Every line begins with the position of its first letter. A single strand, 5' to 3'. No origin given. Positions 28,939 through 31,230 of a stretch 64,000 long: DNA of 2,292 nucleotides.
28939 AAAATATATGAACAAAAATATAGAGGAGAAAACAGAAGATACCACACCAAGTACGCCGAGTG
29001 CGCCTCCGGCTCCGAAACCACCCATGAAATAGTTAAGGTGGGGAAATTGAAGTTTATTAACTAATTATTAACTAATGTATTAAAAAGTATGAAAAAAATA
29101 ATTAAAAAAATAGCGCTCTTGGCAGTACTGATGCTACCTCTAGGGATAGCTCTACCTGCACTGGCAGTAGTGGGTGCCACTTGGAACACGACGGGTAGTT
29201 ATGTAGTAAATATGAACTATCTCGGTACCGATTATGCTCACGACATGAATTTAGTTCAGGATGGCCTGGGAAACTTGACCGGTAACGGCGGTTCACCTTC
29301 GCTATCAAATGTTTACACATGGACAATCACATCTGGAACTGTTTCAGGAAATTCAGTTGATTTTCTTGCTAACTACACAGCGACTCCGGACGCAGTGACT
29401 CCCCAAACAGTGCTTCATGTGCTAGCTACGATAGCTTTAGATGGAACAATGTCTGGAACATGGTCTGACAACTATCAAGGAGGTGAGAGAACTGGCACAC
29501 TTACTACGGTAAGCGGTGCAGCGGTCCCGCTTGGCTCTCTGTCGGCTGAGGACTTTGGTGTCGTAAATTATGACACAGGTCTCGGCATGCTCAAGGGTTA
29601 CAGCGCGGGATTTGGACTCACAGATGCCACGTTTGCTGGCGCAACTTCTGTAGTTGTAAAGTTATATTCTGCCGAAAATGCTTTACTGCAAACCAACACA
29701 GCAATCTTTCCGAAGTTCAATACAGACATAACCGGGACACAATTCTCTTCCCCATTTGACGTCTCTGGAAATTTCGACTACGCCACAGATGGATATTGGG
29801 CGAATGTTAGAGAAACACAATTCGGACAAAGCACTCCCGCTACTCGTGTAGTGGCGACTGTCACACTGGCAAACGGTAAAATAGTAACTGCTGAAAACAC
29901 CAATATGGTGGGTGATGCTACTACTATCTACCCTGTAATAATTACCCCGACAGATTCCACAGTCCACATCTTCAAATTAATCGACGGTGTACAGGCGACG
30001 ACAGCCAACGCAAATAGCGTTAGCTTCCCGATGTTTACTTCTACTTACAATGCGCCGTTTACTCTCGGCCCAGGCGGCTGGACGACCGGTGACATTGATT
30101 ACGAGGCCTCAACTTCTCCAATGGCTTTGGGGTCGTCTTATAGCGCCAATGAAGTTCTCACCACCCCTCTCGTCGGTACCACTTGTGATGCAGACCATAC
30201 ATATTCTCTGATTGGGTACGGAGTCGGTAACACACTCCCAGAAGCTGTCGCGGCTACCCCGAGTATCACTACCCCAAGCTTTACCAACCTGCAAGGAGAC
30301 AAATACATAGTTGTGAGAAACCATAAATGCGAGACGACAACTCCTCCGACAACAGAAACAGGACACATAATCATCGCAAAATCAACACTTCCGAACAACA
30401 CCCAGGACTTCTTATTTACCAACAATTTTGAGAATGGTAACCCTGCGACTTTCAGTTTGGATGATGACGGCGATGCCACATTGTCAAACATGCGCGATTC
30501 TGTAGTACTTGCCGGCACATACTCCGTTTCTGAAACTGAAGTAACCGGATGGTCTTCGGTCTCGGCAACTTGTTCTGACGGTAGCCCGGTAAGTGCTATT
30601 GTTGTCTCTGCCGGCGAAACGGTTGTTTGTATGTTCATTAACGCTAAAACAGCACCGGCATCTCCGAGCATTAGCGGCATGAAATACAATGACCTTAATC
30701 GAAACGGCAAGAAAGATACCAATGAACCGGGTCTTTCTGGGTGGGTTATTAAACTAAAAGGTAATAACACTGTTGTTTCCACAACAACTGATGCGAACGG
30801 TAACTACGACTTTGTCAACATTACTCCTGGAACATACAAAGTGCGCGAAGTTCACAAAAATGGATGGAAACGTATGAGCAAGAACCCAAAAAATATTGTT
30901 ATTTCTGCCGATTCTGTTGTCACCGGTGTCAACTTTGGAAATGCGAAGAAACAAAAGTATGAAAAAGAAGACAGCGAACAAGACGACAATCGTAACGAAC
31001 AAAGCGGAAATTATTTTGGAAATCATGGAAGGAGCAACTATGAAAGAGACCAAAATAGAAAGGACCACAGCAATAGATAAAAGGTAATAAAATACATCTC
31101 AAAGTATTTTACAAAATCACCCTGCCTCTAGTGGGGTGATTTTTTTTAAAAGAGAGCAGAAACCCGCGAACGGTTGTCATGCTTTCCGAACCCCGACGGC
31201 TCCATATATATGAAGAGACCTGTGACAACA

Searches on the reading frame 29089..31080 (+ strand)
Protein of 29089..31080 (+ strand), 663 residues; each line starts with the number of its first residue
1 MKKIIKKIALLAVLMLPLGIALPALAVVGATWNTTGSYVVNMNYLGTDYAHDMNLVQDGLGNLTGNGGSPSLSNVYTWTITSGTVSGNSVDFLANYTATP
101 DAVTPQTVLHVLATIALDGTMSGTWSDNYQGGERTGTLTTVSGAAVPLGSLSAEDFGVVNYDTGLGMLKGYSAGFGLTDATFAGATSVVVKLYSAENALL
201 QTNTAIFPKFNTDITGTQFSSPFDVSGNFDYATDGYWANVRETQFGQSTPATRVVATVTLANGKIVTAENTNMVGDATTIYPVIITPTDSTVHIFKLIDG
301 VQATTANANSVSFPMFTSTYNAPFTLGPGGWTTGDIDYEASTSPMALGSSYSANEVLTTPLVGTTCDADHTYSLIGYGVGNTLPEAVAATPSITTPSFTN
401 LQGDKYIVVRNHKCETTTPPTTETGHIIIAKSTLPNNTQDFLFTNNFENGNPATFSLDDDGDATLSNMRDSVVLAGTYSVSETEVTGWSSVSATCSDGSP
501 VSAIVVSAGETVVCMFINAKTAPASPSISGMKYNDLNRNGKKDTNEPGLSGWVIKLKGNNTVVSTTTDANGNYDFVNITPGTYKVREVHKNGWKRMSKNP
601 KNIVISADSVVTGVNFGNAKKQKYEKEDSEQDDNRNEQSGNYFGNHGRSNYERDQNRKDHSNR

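Call 81: search_protein_families(library=pfam, proteins=[window:29089-31080:+], max_evalue=0.00001)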
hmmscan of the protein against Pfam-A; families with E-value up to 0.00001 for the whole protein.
window:29089-31080:+ (663 aa): 4 families
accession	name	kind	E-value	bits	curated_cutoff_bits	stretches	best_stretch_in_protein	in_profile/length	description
PF17210.9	SdrD_B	-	1.6e-13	51.3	29.7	1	532-600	7-77/112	SdrD B-like domain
PF17802.7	SpaA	-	1.2e-09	38.6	23.1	1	541-618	7-89/91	Prealbumin-like fold domain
PF19403.5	SpaA_2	-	2.4e-07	31.7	25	0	455-515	26-95/96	Prealbumin-like fold domain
PF13620.12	CarboxypepD_reg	-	4.9e-07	30.4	32.3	1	543-586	8-53/82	Carboxypeptidase regulatory-like domain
